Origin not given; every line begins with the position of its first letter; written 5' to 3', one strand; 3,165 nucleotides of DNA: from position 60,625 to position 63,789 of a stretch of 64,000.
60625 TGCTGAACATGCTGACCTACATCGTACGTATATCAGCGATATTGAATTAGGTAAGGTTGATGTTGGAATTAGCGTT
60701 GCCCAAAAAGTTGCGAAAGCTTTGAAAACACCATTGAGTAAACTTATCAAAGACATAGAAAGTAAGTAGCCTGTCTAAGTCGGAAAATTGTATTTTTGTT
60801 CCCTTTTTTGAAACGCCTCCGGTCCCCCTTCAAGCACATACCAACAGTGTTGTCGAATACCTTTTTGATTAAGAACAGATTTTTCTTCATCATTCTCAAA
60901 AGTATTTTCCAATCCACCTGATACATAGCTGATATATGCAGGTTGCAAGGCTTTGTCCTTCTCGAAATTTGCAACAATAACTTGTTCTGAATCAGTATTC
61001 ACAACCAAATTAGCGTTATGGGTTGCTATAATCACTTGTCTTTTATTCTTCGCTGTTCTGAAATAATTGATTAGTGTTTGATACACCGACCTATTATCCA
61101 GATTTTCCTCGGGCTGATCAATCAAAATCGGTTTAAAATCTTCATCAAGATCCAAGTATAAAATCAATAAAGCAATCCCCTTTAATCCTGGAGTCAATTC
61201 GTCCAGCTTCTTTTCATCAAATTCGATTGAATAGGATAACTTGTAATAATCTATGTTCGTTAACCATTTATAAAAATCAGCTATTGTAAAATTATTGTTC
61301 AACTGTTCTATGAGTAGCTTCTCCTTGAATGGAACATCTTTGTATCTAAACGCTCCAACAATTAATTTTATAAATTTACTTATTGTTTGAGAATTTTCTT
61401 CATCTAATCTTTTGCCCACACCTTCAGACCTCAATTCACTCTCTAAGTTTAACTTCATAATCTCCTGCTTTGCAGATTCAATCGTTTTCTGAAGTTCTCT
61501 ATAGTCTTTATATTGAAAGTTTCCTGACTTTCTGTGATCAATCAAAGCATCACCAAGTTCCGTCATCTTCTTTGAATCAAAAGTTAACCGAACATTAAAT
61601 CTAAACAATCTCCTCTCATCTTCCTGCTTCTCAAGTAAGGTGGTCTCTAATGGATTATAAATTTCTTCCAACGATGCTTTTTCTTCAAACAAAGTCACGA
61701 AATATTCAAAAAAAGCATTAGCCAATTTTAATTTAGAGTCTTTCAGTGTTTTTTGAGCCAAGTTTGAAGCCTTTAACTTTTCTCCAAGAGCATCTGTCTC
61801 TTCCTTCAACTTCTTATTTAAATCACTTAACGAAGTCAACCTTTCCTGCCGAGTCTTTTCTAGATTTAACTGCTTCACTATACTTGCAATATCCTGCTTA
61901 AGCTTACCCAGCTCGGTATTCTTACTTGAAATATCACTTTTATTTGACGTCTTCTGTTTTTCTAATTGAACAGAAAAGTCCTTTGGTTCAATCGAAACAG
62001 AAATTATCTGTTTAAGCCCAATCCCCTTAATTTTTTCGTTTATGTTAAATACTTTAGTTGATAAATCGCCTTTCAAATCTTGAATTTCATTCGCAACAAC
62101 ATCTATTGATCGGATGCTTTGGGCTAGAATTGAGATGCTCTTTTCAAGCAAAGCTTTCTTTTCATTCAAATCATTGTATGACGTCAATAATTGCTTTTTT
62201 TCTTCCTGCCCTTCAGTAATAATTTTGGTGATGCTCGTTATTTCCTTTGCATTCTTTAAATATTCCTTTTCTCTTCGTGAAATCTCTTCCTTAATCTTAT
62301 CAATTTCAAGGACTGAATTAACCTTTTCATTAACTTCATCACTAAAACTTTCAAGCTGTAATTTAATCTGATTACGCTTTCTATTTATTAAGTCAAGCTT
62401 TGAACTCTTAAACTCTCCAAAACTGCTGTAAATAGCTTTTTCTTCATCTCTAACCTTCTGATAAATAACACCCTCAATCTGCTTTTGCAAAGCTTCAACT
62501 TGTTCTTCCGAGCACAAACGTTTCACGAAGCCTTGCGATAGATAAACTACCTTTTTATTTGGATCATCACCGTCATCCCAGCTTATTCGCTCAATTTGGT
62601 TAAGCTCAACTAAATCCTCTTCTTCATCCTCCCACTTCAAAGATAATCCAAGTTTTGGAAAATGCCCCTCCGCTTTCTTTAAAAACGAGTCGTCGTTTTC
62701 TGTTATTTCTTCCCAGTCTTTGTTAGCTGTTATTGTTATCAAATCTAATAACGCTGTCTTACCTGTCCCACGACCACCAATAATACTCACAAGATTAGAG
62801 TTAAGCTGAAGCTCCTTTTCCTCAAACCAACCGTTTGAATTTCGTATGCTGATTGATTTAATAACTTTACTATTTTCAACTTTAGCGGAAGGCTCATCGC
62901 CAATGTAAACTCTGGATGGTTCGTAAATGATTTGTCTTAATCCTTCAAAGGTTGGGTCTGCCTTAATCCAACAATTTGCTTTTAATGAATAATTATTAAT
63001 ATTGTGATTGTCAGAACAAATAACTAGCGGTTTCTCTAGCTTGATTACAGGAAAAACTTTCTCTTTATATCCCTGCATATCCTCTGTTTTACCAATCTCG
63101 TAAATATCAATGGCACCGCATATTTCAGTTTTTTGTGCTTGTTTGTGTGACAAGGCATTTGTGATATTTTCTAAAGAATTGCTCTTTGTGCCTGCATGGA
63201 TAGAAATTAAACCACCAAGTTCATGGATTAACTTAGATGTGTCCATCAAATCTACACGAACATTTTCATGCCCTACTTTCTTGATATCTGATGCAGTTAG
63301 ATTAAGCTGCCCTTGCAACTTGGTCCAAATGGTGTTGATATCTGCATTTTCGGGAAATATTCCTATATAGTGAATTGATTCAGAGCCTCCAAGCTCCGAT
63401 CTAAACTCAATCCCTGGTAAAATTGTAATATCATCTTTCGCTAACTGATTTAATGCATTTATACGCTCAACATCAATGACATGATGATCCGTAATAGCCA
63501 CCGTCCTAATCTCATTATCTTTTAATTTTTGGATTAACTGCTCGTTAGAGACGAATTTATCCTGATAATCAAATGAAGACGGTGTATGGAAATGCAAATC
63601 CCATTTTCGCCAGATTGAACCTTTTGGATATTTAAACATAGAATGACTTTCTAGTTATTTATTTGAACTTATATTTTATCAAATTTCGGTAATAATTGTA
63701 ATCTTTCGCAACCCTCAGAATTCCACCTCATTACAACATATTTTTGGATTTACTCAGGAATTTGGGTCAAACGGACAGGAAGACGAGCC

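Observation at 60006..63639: Candidate defence cluster: PHP-phosphoesterase/ABC-ATPase fusion (Ppl-like) with XRE regulator and PD-(D/E)xK nuclease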

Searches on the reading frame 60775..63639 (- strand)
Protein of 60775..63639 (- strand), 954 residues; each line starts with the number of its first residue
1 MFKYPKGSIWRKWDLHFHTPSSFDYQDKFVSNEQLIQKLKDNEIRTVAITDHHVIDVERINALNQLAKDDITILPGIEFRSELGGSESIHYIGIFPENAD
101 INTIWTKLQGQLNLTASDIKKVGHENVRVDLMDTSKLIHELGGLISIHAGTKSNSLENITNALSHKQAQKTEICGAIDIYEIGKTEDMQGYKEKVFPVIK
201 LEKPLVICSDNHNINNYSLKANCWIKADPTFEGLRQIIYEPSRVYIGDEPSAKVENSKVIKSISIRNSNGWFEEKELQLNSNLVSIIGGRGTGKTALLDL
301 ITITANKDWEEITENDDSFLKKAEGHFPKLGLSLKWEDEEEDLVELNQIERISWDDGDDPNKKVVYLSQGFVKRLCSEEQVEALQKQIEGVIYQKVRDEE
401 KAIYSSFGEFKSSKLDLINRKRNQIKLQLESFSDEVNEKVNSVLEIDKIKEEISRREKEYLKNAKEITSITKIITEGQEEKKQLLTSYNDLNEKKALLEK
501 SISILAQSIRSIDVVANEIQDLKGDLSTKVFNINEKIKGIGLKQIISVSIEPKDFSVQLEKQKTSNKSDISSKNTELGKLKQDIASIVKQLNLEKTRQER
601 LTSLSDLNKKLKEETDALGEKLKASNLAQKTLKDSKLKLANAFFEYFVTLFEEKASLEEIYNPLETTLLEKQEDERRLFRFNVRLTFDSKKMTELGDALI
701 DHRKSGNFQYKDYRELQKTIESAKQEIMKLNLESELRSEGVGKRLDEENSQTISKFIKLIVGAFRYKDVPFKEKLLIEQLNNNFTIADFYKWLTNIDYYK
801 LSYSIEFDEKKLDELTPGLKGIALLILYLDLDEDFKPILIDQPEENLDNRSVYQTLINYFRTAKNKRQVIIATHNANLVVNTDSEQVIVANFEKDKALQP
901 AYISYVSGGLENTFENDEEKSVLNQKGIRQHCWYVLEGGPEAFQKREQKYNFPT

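Call 4: search_protein_families(library=pfam, proteins=[window:60775-63639:-], max_evalue=0.1)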
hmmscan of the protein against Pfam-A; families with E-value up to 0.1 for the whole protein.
window:60775-63639:- (954 aa): 5 families
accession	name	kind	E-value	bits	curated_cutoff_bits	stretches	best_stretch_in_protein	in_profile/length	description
PF02811.25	PHP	-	2.5e-05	25.1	26.4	1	14-82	1-66/164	PHP domain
PF13304.12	AAA_21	-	0.00088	19.9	27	1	668-879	100-303/304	AAA domain, putative AbiEii toxin, Type IV TA system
PF13476.12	AAA_23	-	0.0055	17.8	27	1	262-501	1-199/201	AAA domain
PF19799.5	DUF6282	-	0.021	15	26.8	1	13-85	3-72/196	Family of unknown function (DUF6282)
PF13555.12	AAA_29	-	0.091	13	27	0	270-301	10-42/61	P-loop containing region of AAA domain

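Call 5: search_protein_families(library=padloc, proteins=[window:60775-63639:-], max_evalue=0.1)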
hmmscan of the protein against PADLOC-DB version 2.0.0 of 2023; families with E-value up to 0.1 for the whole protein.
window:60775-63639:- (954 aa): 11 families
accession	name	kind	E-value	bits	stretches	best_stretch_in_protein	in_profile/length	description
PDLC02208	Ppl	-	2.1e-25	87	2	7-321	4-323/894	-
PDLC04680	PDC-M49A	-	1.5e-08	31.7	2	11-84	2-73/674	-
PDLC04175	HEC-01A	-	3.4e-07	27.7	1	819-896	254-329/363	-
PDLC04174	HEC-01A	-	6.5e-07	26.9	1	819-895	152-228/264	-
PDLC00290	PtuA1|PtuA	-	1.6e-05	22.4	1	825-898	260-332/414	AAA ATPase domain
PDLC04678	PDC-M49A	-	8.5e-05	19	2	595-920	331-653/681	-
PDLC03865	LmuB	-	0.0013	15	2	833-877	931-976/1007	-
PDLC00311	PtuA1|PtuA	-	0.0026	14.8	1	263-305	6-47/455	AAA ATPase domain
PDLC03861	LmuB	-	0.0049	12.8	1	253-303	203-253/1213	-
PDLC03859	LmuB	-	0.0076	13.5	1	260-301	5-44/611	-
PDLC00310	PtuA1|PtuA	-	0.0086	13.2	1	261-304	4-46/443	AAA ATPase domain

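Call 6: search_protein_families(library=ncbifam, proteins=[window:60775-63639:-], max_evalue=0.1)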
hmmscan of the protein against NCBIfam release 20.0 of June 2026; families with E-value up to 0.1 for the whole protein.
window:60775-63639:- (954 aa): 21 families
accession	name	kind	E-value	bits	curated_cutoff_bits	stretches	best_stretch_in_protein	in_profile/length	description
NF045780.1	TrlF_fam_ATP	equivalog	1.7e-161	540.1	350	1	6-951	1-944/944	TrlF family AAA-like ATPase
NF045781.1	Spaf1101_AAA_ATP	equivalog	8.2e-48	163.5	475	2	581-951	494-833/836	Spaf_1101 family AAA-like ATPase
NF042955.1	Ppl_antiphage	equivalog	1.5e-34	119.1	1000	2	7-317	1-316/882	anti-phage protein Ppl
NF047791.1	RNaseRnm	equivalog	6.1e-06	25.7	375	1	13-122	3-107/275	RNase RNM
NF038032.1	CehA_McbA_metalo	domain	2.2e-05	24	80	1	10-84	2-72/315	CehA/McbA family metallohydrolase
TIGR02673.1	FtsE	equivalog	3.4e-05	23.6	264.85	1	838-888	159-209/214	cell division ATP-binding protein FtsE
TIGR03608.1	L_ocin_972_ABC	subfamily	5.9e-05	22.6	254.85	1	834-883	152-201/206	putative bacteriocin export ABC transporter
NF041577.1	nside_bi_sphtase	equivalog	0.00041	19.6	400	1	12-95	3-80/276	3',5'-nucleoside bisphosphate phosphatase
NF040873.1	AztA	equivalog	0.00068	19.3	220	0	807-885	112-188/191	zinc ABC transporter ATP-binding protein AztA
NF002572.0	PRK02224.1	equivalog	0.00077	17.9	1087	1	378-634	186-440/888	DNA double-strand break repair ATPase Rad50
NF008428.0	PRK11264.1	equivalog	0.0021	17.3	406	0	837-880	165-208/250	L-cystine ABC transporter ATP-binding protein TcyN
TIGR03411.1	urea_trans_UrtD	equivalog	0.003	17.2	304.1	1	281-336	28-83/242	urea ABC transporter ATP-binding protein UrtD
NF010061.0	PRK13538.1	equivalog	0.0062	16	195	0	265-316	14-66/211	cytochrome c biogenesis heme-transporting ATPase CcmA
NF002024.0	PRK00846.1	equivalog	0.0075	16.5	90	1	671-707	9-45/78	hypothetical protein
TIGR02857.1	CydD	equivalog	0.011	14.7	435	0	838-884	480-525/529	thiol reductant ABC exporter subunit CydD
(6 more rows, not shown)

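Call 13: find_homologous_proteins(query=window:60775-63639:-, max_evalue=1e-10)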
Query window:60775-63639:- (954 aa): 2750 proteins with E <= 1e-10 among 8000 candidates; the best 120 are listed.
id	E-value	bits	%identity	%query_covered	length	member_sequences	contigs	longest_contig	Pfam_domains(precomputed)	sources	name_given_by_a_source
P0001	9.1e-262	890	48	100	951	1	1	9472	PF13304.13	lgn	-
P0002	5.8e-248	844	47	100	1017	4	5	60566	PF13476.13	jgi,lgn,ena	-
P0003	2.8e-241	822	47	100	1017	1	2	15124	-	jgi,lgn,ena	-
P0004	6.7e-241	820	45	100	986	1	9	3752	PF13304.13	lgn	-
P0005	1.3e-239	816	46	100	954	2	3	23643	PF13304.13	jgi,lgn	-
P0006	7.1e-239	814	46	100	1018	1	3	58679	PF13304.13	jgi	jgi:ABC-type cobalamin/Fe3+-siderophores transport system ATPase subunit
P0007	1.2e-235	803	45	100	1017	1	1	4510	PF13304.13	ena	-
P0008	3.5e-230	785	44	100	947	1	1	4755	PF13175.13,PF02463.26,PF13304.13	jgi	-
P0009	3.4e-225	769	44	100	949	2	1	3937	PF13175.13,PF13304.13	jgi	-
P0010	5.1e-218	745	42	100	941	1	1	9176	PF13304.13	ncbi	-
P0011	6.2e-207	708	48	79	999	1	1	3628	PF13304.13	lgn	-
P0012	1.2e-200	687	44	80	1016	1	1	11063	PF13304.13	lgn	-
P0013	1.6e-193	664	40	100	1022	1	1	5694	PF02463.26,PF13304.13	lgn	-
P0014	1.2e-191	658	38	99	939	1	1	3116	PF02463.26,PF13304.13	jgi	jgi:hypothetical protein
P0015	7.9e-191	655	42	81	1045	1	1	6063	PF13476.13,PF02463.26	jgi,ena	-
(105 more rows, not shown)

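Call 16: find_related_loci(query=A1, collection=genome_contigs, flank=10000)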
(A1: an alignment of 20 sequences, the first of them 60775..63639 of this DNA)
Query A1 (954 aa) in genome_contigs; peptide patterns used: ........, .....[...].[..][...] (x = any residue, [..] = any of these).
600 stretches matched a pattern (row limit reached: there are more); 583 encode a relative of the query (tblastn E <= 1e-3); the best 80 are kept; 80 distinct loci.
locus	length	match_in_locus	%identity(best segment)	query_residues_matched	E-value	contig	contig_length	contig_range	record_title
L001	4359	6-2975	36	3-952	4e-158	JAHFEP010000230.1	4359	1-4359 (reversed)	MAG: Nitrospirae bacterium isolate nzgw271 NODE_54718_length_4360_cov_3.376504, whole genome shotgun sequence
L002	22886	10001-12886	36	3-954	7e-143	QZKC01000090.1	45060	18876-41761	MAG: Nitrospiraceae bacterium isolate SURF_23 Ga0104751_1001168, whole genome shotgun sequence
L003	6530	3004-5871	34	3-950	4e-142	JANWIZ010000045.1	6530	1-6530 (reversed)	MAG: Patescibacteria group bacterium isolate CRAIB_MAG54 c_000000104267, whole genome shotgun sequence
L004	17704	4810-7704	33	5-950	6e-134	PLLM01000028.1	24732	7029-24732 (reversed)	MAG: Phycisphaerales bacterium isolate fen_1362 73.20120800_E3X.35_contig_1467, whole genome shotgun sequence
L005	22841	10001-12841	34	6-950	7e-131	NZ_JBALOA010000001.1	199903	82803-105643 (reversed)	Neobacillus drentensis strain JJ1737 JJ-1737_contig_1, whole genome shotgun sequence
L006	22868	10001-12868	32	6-950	2e-127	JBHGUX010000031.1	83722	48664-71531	MAG: Candidatus Pristimantibacillus sp. isolate bin.005_Ecombo k141_157054, whole genome shotgun sequence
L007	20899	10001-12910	33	4-950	7e-128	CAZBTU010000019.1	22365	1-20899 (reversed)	MAG TPA_asm: uncultured Pseudomonadales bacterium isolate SRP286056_co2_100 genome assembly, contig: NODE_3421_length_22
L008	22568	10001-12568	34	6-954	2e-126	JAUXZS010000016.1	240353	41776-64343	MAG: Bacteroidota bacterium isolate C18_maxbin.119 C18_k141_203874, whole genome shotgun sequence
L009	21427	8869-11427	34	6-950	1e-124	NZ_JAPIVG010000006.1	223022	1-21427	Pedobacter sandarakinus strain AMB P.sandarikinus_contig_6, whole genome shotgun sequence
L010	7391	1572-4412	32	5-951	5e-124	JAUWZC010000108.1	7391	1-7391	MAG: Desulfobacteraceae bacterium isolate CSMAG_2726 CSMAG_2726_k141_776197_length_7391_cov_45.8196, whole genome shotgu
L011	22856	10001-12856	30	6-951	3e-123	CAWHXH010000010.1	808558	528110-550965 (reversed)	MAG: Pirellulaceae bacterium isolate MFD03250.bin.1.55 genome assembly, contig: contig_9213, whole genome shotgun sequen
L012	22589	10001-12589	34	1-954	2e-120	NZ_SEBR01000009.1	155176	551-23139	MAG: Flavobacterium sp. isolate PMG_227 scaffold_140, whole genome shotgun sequence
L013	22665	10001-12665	34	3-952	2e-122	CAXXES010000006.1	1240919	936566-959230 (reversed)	MAG: uncultured Sunxiuqinia sp. isolate 265086c5-4c6e-4d68-95d9-2f43da8c74dd genome assembly, contig: contig_6, whole ge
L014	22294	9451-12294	33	4-952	8e-118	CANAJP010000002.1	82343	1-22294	MAG TPA_asm: uncultured Candidatus Melainabacteria bacterium isolate SRR15194756_bin.10_metawrap_v1.3_MAG genome assembl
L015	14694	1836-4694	29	5-950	2e-114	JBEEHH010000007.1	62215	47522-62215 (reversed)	MAG: Verrucomicrobiota bacterium isolate BP_767 scaffold_1268927, whole genome shotgun sequence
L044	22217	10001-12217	30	203-953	2e-84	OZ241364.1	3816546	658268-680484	MAG: Solirubrobacterales bacterium isolate 2ae1c566-6e5f-4321-a3ba-fbf66b76e6c8 genome assembly, chromosome: 1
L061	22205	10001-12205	29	203-949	2e-75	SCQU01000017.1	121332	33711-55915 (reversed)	MAG: Rhodanobacteraceae bacterium isolate FW021_bin.35 FW021_bin.35-31860, whole genome shotgun sequence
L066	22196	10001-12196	29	203-949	1e-73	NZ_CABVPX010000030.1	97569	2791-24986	Burkholderia arboris isolate LMG 24066, whole genome shotgun sequence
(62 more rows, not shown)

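Call 20: find_encoding_contigs(protein=P0002, flank=6000, max_places=3)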
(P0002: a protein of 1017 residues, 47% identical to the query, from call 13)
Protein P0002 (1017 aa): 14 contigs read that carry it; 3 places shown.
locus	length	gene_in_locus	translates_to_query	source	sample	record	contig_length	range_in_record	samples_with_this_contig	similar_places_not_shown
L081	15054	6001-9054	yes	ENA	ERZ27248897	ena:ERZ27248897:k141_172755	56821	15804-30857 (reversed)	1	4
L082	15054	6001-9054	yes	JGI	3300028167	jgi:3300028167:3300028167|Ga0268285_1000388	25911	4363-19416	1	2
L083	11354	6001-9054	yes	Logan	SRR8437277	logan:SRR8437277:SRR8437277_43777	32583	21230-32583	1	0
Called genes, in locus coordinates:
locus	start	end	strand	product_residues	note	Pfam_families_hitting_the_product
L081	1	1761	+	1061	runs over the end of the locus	PF13091:PLDc_2, PF04851:ResIII (faint), PF00176:SNF2-rel_dom, PF00271:Helicase_C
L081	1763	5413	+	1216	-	PF02384:N6_Mtase (faint), PF20473:MmeI_Mtase (weak), PF07669:Eco57I, PF12950:TaqI_C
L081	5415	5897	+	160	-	-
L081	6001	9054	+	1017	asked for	PF13476:AAA_23 (weak)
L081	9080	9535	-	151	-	PF04307:YdjM (weak)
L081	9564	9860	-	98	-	-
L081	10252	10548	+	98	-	PF08734:GYD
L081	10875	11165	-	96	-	-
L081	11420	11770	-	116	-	PF00076:RRM_1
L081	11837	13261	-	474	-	PF04055:Radical_SAM, PF13353:Fer4_12 (weak)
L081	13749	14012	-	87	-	-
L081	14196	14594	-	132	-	PF00571:CBS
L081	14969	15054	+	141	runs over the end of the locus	-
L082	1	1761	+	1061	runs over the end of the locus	PF13091:PLDc_2, PF04851:ResIII (faint), PF00176:SNF2-rel_dom, PF00271:Helicase_C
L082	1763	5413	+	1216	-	PF02384:N6_Mtase (faint), PF20473:MmeI_Mtase (weak), PF07669:Eco57I, PF12950:TaqI_C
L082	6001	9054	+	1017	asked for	PF13476:AAA_23 (weak)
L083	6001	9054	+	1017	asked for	PF13476:AAA_23 (weak)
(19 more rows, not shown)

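Call 21: find_encoding_contigs(protein=P0001, flank=6000, max_places=2)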
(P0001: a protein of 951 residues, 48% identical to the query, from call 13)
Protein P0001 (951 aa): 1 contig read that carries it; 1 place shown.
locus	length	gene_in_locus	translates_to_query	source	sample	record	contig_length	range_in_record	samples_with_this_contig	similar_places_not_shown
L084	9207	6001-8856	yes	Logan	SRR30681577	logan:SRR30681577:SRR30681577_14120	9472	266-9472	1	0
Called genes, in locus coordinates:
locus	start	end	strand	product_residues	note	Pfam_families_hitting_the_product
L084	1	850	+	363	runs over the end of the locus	-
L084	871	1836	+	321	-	-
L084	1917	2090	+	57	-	-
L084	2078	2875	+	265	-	-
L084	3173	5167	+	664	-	PF02384:N6_Mtase, PF05175:MTS (weak), PF06325:PrmA (weak), PF01170:UPF0020 (weak), PF13649:Methyltransf_25 (faint), PF13847:Methyltransf_31, PF07669:Eco57I, PF12950:TaqI_C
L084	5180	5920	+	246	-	-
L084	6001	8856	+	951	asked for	PF13304:AAA_21 (faint)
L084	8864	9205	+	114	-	?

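Call 25: search_solved_structures(query=window:60775-63639:-, max_evalue=0.01, show_alignments=1)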
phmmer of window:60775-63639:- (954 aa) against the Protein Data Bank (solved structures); distinct sequences matched with E-value up to 0.01: 0.

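Call 29: search_solved_structures(query=A1, max_evalue=1)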
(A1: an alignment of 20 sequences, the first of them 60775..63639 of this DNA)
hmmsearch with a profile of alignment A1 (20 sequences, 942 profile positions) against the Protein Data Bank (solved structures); distinct sequences matched with E-value up to 1: 180 (the best 60 are shown).
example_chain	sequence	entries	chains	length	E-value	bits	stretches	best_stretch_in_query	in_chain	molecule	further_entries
9etk_A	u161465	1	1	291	4.9e-06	28.3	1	16-96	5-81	Metal-dependent phosphoesterases (PHP family)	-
5f3w_B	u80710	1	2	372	0.00015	23.4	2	688-866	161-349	DNA double-strand break repair Rad50 ATPase,DNA double-strand break repair Rad50 ATPase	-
9r1o_A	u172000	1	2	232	0.00015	23.3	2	413-536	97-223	sc-apCC-6-DPH-NR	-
7ug9_A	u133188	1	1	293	0.00019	23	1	15-96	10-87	5'-3' exoribonuclease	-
8qad_A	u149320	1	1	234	0.00021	22.9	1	413-622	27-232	sc-apCC-6-LLIA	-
9q9h_A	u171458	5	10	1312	0.00026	22.5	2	410-865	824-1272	DNA repair protein RAD50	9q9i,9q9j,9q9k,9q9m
3aux_A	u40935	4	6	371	0.0004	21.9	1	713-866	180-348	DNA double-strand break repair rad50 ATPase | DNA double-strand break repair Rad50 ATPase,DNA double-strand break repair Rad50 ATPase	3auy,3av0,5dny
7tch_B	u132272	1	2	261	0.00051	21.6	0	826-864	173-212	Bacitracin export ATP-binding protein BceA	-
7zr2_A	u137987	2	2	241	0.00061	21.4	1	413-609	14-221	Spike protein S2',Chimeric protein mimic of SARS-CoV-2 Spike HR1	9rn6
8p0a_A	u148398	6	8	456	0.00082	20.9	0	284-311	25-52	Structural maintenance of chromosomes protein 1A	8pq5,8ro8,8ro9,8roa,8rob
9vkz_A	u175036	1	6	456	0.00087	20.8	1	275-310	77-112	Retron Ec78 probable ATPase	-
5xg2_A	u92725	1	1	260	0.0011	20.5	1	429-631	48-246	Chromosome partition protein Smc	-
9u9y_A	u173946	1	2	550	0.0013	20.3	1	275-310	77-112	AAA family ATPase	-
9nnb_C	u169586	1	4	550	0.0013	20.3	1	275-310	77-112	Retron I-A effector PtuA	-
9nnk_C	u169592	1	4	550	0.0013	20.2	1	275-310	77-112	Retreon I-A effector PtuA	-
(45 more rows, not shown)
